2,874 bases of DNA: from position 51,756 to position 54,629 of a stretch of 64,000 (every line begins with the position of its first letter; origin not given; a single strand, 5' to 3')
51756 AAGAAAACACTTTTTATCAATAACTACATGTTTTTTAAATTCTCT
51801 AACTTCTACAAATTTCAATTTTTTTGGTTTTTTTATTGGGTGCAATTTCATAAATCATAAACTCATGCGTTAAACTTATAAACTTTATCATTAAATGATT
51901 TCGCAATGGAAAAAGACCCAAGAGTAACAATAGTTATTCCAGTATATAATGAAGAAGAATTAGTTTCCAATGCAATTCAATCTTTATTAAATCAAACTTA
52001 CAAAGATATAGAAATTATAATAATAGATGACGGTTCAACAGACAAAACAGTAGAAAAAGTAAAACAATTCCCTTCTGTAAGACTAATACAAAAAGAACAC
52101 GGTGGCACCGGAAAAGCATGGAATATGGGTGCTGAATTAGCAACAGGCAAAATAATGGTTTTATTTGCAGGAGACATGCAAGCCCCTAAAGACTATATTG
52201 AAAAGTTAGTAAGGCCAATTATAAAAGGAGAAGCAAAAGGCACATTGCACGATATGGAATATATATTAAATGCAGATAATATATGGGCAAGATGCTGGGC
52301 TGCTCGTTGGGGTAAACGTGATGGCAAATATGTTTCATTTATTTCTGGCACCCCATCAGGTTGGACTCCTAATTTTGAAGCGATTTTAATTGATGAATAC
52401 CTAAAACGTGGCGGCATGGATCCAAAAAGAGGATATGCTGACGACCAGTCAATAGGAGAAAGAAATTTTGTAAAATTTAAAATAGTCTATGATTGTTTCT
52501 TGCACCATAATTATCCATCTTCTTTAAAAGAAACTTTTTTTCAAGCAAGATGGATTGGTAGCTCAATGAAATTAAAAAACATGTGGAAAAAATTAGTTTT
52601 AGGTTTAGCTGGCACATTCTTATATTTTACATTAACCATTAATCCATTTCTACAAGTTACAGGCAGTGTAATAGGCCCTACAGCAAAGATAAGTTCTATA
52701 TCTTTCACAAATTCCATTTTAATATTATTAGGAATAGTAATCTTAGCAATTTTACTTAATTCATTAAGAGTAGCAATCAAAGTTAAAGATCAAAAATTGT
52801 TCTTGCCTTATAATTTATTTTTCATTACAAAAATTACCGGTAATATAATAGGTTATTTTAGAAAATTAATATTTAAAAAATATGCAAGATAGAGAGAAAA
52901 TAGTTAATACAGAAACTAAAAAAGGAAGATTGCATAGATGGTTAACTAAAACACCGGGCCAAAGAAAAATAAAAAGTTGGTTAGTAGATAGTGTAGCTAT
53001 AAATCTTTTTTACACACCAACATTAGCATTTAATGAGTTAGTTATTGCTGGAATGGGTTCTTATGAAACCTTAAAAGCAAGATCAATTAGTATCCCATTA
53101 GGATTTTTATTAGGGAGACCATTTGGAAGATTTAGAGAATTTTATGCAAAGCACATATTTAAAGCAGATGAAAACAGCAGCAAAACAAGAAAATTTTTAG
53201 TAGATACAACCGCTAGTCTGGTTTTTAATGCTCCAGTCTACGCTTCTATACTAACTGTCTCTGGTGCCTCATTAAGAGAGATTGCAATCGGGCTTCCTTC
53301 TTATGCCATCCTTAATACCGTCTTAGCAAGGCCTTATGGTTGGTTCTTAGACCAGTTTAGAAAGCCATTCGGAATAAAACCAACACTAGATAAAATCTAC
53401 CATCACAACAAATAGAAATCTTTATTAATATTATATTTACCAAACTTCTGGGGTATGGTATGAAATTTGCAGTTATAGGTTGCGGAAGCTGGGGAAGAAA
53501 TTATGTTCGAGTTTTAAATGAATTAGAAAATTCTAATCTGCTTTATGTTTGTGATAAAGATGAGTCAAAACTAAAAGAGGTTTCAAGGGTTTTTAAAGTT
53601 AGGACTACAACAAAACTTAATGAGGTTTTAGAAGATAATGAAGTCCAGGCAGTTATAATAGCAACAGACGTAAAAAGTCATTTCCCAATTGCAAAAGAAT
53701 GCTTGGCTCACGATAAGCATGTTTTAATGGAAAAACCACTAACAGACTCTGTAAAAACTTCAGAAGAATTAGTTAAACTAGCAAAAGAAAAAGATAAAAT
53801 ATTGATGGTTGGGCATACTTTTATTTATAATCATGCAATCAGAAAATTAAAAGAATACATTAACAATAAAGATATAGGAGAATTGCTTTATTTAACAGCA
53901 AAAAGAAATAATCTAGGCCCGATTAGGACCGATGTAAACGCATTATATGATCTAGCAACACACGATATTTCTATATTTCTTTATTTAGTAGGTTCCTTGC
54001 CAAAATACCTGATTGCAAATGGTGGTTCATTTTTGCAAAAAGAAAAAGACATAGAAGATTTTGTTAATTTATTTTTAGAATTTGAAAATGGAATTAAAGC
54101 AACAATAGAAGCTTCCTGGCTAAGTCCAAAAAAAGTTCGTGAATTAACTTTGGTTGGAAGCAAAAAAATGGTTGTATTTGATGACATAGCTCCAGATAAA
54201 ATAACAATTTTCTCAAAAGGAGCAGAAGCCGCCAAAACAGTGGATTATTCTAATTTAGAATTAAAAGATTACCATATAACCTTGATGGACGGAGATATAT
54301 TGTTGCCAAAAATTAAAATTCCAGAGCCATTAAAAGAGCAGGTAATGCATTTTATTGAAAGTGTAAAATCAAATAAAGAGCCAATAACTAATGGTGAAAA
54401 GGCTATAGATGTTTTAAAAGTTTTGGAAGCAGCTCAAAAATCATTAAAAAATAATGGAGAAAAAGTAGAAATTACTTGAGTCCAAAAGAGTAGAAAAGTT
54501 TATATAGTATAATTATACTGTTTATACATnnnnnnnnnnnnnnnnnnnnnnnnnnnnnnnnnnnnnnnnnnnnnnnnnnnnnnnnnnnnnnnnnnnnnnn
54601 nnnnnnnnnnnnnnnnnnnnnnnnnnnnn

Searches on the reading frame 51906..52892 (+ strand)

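Call 83: search_protein_families(library=pfam, proteins=[window:51906-52892:+], max_evalue=0.000001)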
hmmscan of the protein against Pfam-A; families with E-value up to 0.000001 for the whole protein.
window:51906-52892:+ (328 aa): 3 families
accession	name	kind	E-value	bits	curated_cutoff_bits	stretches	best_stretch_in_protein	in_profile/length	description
PF00535.33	Glycos_transf_2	-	3.4e-32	112.1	23.3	1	8-133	1-131/168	Glycosyl transferase family 2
PF13641.12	Glyco_tranf_2_3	-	2.7e-13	50.9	27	1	5-184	1-191/230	Glycosyltransferase like family 2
PF10111.15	Glyco_tranf_2_2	-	5e-10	39.8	27.3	1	8-103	1-104/276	Glycosyltransferase like family 2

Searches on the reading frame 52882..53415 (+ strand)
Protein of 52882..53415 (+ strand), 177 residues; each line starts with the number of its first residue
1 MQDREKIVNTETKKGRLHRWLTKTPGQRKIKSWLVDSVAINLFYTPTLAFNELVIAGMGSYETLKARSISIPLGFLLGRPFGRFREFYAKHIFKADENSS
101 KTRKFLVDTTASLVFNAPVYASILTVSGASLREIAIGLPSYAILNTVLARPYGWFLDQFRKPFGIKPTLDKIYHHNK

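Call 83: search_protein_families(library=pfam, proteins=[window:52882-53415:+], max_evalue=0.000001)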
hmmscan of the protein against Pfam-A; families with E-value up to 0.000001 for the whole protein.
window:52882-53415:+ (177 aa): 1 family
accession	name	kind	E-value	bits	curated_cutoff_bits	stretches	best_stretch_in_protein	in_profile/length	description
PF06610.18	AlaE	-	3.6e-30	105.3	25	1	28-165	4-140/141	L-alanine exporter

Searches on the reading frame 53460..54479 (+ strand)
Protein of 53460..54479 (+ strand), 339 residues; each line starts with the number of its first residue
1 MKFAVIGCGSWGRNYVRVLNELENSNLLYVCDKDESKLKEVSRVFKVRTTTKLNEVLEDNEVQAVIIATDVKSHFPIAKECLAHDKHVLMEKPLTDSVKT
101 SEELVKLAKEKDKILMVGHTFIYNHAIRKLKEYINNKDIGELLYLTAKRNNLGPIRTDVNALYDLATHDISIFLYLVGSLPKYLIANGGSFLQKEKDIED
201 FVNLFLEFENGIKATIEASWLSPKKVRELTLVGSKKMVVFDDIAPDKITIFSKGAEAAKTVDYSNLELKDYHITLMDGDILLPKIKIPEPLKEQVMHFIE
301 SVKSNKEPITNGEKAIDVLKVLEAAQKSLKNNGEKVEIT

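Call 83: search_protein_families(library=pfam, proteins=[window:53460-54479:+], max_evalue=0.000001)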
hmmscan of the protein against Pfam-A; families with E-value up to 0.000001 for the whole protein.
window:53460-54479:+ (339 aa): 3 families
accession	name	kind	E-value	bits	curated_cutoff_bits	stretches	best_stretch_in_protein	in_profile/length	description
PF01408.29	GFO_IDH_MocA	-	1.2e-27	97.4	24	1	1-119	1-120/120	Oxidoreductase family, NAD-binding Rossmann fold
PF22725.1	GFO_IDH_MocA_C3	-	1e-16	61.5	27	1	127-238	1-123/124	GFO/IDH/MocA C-terminal domain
PF02894.22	GFO_IDH_MocA_C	-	3e-13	50.5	22.9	1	131-337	1-217/218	Oxidoreductase family, C-terminal alpha/beta domain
